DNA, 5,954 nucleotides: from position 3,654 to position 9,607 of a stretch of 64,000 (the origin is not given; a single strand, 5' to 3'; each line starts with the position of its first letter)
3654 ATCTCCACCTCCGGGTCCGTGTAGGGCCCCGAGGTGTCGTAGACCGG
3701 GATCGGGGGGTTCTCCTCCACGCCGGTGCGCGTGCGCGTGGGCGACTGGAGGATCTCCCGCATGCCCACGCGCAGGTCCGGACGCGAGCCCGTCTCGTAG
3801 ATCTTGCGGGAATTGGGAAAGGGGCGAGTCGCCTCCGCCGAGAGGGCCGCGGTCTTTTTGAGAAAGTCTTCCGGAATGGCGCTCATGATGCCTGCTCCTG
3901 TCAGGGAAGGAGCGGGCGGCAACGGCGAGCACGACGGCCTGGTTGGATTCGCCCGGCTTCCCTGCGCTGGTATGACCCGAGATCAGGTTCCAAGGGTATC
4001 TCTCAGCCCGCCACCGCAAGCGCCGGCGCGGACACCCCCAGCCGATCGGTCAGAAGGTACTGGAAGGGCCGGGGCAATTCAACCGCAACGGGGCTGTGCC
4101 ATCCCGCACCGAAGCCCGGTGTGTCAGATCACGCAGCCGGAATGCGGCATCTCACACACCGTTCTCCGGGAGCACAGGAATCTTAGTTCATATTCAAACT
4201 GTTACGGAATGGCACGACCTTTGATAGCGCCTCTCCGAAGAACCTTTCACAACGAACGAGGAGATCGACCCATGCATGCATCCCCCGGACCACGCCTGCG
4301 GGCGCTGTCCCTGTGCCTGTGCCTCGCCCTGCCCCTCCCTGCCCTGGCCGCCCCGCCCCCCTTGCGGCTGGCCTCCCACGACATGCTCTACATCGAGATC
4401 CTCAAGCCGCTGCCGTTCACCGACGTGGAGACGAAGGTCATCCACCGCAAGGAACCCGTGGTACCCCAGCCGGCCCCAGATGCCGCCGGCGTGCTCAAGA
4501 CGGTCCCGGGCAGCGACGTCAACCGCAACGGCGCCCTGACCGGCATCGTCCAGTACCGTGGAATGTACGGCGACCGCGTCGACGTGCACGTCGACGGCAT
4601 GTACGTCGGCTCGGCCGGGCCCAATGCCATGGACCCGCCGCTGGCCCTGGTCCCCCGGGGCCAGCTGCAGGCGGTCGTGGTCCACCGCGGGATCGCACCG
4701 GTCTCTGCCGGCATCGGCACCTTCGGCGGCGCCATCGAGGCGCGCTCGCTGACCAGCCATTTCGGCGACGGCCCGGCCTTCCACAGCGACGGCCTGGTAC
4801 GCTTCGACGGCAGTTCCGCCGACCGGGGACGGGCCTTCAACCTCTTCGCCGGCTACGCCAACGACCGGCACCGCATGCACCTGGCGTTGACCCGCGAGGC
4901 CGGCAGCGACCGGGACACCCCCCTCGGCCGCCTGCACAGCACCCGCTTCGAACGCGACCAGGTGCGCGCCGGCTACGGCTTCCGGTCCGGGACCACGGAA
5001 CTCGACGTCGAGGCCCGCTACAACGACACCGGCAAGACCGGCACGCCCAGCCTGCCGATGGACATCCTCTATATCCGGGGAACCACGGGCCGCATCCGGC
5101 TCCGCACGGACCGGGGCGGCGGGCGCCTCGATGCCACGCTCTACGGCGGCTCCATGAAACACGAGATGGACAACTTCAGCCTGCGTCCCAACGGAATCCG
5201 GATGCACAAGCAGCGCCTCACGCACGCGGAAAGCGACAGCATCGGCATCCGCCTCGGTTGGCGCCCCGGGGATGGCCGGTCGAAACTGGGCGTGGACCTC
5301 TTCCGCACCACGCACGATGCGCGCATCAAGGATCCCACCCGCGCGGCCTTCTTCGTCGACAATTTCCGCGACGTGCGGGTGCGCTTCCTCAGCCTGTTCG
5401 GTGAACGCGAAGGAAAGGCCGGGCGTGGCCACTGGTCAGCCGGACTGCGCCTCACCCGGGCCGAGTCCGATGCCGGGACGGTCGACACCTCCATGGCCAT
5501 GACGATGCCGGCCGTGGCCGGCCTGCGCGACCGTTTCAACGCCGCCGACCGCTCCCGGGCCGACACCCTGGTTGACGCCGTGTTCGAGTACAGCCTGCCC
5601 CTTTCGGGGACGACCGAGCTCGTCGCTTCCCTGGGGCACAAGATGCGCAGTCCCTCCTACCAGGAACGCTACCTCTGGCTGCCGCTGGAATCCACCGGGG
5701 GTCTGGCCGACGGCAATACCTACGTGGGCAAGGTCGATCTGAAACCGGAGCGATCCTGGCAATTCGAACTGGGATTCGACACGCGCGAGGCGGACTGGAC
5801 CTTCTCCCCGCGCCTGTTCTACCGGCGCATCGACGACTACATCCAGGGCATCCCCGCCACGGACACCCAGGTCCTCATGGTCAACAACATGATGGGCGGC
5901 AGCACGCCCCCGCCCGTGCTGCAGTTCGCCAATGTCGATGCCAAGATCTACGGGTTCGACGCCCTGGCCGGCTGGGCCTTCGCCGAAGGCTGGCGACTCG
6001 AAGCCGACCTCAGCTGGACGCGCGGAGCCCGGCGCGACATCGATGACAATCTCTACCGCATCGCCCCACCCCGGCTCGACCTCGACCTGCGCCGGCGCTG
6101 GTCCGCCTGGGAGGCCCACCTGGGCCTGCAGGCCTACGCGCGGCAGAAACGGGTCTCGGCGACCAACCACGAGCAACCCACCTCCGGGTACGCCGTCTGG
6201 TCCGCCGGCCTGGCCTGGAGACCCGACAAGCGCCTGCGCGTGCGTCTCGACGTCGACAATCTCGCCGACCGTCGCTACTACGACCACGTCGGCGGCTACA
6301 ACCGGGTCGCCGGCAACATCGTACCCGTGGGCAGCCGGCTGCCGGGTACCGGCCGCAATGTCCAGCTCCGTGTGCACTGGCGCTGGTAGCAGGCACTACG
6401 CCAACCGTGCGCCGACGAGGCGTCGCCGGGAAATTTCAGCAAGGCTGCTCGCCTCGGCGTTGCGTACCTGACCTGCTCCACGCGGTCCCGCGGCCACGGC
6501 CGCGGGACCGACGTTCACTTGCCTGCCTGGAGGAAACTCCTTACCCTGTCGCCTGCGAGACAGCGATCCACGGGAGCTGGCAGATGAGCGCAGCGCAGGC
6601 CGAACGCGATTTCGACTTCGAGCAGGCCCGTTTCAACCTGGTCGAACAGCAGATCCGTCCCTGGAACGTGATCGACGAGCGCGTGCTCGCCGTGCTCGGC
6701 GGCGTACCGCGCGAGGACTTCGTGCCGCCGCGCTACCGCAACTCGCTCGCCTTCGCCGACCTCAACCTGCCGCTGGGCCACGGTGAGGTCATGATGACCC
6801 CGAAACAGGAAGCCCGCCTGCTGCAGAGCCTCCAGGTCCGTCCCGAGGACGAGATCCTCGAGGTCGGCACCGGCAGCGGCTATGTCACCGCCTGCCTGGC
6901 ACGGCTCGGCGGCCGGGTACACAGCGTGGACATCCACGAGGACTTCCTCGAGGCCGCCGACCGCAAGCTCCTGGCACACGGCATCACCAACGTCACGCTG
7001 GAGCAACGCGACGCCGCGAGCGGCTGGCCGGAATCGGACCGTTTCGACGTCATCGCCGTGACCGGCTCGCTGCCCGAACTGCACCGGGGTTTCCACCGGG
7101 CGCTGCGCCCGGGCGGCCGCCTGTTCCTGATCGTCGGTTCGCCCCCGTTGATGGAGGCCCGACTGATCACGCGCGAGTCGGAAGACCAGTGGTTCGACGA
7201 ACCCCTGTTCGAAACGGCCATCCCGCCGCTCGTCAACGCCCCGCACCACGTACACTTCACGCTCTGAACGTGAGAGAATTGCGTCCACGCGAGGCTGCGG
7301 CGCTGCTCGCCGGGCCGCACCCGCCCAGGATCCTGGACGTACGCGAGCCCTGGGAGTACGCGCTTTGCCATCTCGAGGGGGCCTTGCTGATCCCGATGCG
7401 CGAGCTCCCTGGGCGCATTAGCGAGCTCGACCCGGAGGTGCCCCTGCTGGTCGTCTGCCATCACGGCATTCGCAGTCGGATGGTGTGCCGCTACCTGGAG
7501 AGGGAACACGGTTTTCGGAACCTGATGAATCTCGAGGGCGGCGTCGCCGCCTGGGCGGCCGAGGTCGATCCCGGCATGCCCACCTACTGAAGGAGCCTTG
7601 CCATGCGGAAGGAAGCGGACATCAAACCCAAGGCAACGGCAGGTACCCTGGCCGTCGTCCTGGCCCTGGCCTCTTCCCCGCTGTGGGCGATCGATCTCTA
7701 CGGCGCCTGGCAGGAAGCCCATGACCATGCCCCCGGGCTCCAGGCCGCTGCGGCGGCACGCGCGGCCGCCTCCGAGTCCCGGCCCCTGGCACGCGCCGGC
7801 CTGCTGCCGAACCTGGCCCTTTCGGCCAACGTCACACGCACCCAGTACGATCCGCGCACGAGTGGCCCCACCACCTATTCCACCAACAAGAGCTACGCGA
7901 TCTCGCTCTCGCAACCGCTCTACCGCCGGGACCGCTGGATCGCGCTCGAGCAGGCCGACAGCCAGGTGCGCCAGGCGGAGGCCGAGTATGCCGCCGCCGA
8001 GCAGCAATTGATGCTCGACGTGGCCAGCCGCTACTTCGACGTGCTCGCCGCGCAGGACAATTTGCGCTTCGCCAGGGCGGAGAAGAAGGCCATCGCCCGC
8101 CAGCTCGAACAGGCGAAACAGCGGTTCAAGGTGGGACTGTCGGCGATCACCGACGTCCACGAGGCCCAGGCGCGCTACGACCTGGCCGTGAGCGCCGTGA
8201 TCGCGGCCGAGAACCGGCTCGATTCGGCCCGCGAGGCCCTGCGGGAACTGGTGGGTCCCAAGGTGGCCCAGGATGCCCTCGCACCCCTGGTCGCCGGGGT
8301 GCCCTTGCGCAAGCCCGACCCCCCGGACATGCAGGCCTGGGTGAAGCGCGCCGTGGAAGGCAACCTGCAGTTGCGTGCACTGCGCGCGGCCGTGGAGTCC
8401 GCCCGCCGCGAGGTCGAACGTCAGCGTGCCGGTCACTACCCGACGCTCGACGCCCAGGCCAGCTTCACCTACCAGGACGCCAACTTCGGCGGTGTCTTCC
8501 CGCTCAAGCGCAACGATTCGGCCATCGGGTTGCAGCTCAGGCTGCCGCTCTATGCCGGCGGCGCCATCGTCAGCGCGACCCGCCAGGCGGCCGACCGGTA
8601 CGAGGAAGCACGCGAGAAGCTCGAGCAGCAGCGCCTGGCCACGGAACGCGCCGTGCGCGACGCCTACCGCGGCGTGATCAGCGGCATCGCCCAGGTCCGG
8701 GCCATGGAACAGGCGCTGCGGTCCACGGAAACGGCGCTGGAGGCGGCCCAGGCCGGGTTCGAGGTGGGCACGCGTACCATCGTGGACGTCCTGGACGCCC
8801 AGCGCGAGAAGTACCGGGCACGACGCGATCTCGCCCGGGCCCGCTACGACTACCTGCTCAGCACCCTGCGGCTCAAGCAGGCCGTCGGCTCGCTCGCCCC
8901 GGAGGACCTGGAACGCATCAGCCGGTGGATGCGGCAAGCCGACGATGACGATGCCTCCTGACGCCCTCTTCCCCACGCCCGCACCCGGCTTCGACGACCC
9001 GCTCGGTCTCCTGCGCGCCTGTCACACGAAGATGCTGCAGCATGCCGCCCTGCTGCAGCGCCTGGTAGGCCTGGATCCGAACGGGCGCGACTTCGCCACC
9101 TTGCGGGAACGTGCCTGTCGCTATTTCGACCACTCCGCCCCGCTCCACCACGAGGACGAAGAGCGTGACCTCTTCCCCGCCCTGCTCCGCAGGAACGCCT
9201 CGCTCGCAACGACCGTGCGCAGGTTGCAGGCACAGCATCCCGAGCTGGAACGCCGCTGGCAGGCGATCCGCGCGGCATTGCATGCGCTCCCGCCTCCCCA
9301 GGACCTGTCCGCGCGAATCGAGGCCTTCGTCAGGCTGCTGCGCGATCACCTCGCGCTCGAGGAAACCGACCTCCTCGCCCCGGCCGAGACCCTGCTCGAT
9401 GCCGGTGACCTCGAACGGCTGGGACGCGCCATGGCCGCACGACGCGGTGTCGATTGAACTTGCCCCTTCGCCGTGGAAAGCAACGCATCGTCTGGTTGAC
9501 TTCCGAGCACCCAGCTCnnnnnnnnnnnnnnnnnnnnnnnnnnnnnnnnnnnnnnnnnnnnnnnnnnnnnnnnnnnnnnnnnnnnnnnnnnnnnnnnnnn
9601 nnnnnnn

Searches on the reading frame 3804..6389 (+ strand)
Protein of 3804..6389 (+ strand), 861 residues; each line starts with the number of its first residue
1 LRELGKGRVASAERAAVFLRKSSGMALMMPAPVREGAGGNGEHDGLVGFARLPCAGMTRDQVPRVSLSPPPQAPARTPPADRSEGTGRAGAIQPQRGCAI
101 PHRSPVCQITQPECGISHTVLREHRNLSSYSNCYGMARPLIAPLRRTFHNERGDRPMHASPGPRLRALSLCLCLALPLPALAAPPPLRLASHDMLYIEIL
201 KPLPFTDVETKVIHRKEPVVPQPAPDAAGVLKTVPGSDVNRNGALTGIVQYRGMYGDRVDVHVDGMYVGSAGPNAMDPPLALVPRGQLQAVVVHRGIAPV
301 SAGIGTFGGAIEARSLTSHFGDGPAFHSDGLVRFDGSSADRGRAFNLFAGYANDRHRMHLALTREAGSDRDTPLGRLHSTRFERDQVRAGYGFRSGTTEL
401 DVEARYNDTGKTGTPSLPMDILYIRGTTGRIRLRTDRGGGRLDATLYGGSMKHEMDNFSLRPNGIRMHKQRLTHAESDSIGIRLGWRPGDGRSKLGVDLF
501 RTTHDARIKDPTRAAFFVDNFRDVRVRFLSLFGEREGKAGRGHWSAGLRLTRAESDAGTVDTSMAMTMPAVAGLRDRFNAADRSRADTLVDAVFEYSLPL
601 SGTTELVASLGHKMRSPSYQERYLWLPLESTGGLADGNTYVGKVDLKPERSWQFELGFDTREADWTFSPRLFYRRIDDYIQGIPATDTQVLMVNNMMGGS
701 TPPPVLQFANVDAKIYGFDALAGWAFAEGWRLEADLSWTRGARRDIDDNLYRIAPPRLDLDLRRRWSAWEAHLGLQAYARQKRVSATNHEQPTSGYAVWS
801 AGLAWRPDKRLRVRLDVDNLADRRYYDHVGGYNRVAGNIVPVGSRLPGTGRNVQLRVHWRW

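Call 32: search_protein_families(library=pfam, proteins=[window:3804-6389:+], max_evalue=0.00001)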
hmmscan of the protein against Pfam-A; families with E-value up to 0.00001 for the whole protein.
window:3804-6389:+ (861 aa): 2 families
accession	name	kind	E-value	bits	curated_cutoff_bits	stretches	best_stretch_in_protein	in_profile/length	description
PF00593.30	TonB_dep_Rec_b-barrel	-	2.3e-30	107.3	27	1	337-820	22-436/436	TonB dependent receptor-like, beta-barrel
PF07715.20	Plug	-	1.6e-08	35.4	23.9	1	222-310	20-107/107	TonB-dependent Receptor Plug Domain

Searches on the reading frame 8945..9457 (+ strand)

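Call 44: search_protein_families(library=pfam, proteins=[window:8945-9457:+], max_evalue=0.00001)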
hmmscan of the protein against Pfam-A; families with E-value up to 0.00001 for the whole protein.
window:8945-9457:+ (170 aa): 1 family
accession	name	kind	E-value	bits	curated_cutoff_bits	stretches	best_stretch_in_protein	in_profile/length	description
PF01814.28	Hemerythrin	-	1.3e-16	61.7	25.3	1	19-144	2-124/127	Hemerythrin HHE cation binding domain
